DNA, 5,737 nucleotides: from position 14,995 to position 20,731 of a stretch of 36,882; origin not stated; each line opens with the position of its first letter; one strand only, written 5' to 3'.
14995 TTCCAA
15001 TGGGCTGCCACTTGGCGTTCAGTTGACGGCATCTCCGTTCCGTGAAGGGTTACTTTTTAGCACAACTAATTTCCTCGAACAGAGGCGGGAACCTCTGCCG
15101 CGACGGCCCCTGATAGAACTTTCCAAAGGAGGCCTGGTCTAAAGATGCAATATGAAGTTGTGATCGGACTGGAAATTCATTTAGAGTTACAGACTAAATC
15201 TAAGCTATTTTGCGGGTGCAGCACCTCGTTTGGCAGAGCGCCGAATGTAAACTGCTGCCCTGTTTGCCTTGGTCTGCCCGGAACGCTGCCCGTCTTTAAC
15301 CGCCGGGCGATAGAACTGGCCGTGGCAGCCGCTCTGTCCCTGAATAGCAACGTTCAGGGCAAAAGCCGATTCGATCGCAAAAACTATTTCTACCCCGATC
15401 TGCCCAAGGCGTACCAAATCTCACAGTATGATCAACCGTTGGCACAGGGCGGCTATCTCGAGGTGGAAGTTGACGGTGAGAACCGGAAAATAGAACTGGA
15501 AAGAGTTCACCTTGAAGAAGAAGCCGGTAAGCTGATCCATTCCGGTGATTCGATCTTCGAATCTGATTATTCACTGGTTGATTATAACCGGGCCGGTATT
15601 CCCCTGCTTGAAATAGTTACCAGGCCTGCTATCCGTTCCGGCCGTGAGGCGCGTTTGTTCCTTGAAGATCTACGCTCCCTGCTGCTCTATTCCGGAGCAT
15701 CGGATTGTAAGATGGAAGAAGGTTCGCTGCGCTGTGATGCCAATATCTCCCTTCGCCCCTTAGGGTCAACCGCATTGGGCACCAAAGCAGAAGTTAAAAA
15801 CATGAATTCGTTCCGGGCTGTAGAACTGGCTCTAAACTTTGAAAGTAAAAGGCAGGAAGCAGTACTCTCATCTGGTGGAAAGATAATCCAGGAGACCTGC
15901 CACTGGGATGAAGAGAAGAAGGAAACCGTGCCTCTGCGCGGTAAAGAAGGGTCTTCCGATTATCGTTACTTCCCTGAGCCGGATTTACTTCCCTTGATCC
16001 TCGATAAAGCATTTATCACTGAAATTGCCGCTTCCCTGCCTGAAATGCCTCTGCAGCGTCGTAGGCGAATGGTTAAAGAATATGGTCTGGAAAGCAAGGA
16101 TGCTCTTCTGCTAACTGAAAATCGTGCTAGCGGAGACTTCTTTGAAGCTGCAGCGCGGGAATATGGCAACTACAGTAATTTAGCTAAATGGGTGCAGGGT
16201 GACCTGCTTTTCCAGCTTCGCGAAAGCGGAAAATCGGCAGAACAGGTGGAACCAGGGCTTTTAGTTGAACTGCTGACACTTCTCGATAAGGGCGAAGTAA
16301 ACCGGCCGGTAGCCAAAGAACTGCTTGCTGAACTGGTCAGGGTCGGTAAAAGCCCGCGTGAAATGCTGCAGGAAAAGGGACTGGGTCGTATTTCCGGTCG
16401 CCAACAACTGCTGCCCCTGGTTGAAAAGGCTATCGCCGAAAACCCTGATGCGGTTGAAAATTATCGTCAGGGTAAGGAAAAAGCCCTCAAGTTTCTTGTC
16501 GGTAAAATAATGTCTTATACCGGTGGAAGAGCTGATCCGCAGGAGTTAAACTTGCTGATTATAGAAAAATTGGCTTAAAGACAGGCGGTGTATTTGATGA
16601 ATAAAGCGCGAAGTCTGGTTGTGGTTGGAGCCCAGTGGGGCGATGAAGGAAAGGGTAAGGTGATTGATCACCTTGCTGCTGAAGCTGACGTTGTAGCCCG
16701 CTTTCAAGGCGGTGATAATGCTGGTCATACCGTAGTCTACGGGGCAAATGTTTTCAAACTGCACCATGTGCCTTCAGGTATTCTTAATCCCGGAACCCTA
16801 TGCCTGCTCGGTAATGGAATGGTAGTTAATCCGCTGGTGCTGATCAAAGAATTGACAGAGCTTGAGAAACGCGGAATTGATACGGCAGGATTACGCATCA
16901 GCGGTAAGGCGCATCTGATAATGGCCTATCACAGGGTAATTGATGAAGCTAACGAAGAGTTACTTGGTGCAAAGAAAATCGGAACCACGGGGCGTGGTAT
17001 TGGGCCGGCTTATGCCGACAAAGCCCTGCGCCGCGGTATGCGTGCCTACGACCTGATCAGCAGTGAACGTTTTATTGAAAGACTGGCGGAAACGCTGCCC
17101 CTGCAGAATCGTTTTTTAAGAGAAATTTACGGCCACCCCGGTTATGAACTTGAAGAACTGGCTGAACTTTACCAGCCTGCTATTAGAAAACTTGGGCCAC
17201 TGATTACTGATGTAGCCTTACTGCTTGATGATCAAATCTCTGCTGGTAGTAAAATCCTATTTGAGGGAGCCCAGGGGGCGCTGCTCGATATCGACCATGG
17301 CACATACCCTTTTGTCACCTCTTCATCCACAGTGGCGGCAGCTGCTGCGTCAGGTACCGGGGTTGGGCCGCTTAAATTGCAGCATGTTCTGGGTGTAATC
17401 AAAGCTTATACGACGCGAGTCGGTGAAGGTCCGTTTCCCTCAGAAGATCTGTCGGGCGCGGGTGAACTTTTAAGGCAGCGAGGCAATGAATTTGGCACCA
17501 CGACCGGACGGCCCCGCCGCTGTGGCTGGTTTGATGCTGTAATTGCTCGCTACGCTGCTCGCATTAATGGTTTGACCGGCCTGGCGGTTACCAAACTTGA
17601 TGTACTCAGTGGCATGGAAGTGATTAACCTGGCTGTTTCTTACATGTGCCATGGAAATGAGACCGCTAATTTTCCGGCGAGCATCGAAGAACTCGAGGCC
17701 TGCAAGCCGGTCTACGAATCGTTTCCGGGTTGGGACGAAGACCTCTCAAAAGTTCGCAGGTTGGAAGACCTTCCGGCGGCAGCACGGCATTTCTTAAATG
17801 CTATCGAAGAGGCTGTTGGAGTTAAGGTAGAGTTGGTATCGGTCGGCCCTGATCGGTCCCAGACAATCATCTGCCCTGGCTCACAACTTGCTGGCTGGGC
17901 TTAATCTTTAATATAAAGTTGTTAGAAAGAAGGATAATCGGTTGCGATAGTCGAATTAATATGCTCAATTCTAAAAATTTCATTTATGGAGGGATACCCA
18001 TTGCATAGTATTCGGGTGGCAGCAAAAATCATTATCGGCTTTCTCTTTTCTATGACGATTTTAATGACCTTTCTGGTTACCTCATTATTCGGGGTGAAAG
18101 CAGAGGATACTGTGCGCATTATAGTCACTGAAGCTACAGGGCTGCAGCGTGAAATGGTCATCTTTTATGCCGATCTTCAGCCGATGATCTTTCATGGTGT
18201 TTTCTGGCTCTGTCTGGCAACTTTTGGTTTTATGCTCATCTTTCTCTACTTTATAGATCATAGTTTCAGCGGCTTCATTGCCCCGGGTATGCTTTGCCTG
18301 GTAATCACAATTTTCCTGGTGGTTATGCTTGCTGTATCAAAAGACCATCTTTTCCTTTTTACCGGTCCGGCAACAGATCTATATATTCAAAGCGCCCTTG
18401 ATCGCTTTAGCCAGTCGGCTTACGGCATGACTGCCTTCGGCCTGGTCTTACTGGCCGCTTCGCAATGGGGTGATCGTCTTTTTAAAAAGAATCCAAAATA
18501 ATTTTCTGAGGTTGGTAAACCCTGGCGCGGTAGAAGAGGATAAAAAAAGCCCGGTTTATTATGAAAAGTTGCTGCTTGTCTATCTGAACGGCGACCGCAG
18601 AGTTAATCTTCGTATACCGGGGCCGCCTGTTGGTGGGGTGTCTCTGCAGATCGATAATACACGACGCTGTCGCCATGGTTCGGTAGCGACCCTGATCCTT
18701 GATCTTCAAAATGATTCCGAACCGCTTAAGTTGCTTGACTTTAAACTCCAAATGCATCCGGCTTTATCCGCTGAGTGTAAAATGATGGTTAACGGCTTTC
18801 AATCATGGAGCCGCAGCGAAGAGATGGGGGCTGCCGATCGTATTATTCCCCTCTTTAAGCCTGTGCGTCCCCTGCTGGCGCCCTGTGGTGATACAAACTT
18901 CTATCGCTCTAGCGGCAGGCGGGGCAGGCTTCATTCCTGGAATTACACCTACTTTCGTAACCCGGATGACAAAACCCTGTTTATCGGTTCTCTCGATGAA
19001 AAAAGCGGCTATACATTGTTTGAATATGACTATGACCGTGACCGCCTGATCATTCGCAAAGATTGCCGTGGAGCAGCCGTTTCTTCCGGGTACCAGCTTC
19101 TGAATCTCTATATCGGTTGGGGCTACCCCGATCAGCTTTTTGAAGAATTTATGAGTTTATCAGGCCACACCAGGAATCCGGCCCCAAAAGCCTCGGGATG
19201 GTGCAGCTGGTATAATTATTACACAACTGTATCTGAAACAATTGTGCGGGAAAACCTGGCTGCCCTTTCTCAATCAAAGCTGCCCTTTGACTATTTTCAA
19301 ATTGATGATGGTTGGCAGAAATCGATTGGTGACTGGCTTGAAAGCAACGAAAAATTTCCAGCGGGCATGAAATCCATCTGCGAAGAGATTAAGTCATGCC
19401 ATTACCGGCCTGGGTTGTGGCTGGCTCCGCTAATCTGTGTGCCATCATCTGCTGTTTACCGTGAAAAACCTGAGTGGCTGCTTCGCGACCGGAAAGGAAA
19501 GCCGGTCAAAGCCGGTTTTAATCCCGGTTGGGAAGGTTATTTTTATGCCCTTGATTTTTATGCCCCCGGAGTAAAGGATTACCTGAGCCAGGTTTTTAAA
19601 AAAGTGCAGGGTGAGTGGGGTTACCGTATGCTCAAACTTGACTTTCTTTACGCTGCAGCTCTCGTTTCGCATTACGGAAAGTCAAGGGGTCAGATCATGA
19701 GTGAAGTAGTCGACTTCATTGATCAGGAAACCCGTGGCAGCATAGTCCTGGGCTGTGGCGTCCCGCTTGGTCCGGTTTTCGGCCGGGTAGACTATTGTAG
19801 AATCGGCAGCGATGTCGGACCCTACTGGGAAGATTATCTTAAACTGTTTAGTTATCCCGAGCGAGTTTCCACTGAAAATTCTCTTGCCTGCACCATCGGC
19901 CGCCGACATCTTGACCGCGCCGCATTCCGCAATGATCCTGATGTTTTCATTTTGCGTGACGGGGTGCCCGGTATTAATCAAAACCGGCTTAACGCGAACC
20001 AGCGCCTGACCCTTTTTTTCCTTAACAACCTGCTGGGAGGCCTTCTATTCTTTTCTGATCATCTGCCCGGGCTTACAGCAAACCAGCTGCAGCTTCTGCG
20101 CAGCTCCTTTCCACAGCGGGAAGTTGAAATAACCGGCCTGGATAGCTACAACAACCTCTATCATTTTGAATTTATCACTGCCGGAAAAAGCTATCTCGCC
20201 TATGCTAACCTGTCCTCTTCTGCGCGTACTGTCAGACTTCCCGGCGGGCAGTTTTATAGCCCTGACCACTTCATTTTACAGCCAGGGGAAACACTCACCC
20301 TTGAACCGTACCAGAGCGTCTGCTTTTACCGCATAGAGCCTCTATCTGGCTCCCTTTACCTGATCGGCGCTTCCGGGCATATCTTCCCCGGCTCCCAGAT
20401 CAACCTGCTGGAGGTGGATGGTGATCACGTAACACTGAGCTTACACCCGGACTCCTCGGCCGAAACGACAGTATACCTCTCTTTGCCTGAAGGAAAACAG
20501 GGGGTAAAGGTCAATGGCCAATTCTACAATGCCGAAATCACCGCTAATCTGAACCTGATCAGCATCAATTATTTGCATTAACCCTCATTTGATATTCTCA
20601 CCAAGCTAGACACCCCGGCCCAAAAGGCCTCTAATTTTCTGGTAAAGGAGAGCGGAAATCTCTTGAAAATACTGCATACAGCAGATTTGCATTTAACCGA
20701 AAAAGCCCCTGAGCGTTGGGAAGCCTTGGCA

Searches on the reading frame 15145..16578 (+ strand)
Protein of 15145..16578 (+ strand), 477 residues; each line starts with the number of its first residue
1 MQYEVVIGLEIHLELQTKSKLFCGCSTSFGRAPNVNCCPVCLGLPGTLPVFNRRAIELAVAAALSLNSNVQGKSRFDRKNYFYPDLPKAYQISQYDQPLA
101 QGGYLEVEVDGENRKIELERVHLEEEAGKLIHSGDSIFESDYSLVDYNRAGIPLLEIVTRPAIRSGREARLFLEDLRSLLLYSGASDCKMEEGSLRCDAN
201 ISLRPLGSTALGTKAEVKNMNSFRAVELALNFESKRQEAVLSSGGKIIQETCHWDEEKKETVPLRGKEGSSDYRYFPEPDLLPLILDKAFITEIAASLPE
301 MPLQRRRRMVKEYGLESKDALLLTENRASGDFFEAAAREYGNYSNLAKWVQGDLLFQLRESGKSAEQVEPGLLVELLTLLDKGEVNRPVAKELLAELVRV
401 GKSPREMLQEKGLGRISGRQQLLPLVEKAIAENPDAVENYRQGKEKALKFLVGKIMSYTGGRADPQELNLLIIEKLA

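Call 65: search_protein_families(library=pfam, proteins=[window:15145-16578:+], max_evalue=0.0001)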
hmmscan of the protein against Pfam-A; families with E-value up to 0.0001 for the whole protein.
window:15145-16578:+ (477 aa): 2 families
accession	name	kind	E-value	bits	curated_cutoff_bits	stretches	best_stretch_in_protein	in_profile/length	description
PF02934.20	GatB_N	-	3.2e-116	387.8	23.4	1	5-291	1-276/277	GatB/GatE catalytic domain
PF02637.23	GatB_Yqey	-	3.8e-39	134.4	27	1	331-476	1-148/148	GatB domain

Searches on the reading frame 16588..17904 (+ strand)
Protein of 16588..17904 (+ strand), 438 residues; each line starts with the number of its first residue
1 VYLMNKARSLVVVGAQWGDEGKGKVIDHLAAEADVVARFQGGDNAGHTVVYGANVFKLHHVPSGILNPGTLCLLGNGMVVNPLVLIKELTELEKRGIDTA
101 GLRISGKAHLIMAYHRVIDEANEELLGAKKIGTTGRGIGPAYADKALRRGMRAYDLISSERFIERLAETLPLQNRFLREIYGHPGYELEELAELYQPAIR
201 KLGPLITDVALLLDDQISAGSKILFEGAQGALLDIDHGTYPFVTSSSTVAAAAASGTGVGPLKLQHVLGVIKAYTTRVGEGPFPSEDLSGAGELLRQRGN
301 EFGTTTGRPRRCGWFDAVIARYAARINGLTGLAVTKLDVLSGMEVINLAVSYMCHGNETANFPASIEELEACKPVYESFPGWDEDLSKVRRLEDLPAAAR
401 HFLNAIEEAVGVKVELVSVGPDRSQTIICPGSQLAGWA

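Call 65: search_protein_families(library=pfam, proteins=[window:16588-17904:+], max_evalue=0.0001)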
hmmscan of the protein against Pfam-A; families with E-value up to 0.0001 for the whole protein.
window:16588-17904:+ (438 aa): 1 family
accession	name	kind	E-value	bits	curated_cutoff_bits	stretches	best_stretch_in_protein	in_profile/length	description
PF00709.27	Adenylsucc_synt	-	3.9e-175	583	27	1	11-427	1-416/416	Adenylosuccinate synthetase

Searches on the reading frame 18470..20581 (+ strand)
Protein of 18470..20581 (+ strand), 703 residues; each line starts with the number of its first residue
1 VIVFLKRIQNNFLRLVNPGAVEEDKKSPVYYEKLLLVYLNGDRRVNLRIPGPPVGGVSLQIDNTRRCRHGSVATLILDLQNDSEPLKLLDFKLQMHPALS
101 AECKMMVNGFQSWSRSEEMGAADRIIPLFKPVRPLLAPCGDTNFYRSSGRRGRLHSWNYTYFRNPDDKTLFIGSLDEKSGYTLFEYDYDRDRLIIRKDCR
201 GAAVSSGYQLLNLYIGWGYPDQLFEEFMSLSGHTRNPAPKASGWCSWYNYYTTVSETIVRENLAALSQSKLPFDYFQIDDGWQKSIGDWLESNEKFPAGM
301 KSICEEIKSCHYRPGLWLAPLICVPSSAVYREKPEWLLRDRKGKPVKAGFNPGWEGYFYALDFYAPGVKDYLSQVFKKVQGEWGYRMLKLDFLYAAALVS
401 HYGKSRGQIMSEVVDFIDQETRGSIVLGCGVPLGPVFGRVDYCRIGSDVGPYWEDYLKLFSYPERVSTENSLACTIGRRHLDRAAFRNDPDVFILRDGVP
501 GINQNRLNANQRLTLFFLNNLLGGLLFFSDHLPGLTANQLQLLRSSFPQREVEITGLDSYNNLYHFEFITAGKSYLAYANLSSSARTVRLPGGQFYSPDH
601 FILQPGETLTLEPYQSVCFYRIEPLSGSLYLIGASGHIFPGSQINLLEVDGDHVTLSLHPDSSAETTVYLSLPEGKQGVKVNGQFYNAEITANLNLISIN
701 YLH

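Call 8: search_protein_families(library=pfam, proteins=[window:18470-20581:+], max_evalue=0.00001)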
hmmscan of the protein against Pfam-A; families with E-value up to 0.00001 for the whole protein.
window:18470-20581:+ (703 aa): 3 families
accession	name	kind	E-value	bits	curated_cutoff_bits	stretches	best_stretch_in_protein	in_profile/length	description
PF02065.24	Melibiase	-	3.8e-13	49.6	27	1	267-391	66-190/347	Melibiase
PF01055.32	Glyco_hydro_31_2nd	-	1.5e-08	34.8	23.5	1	245-392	14-156/328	Glycosyl hydrolases family 31 TIM-barrel domain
PF05691.18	Raffinose_syn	-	8.1e-06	24.4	20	0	243-284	202-243/750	Raffinose synthase or seed imbibition protein Sip1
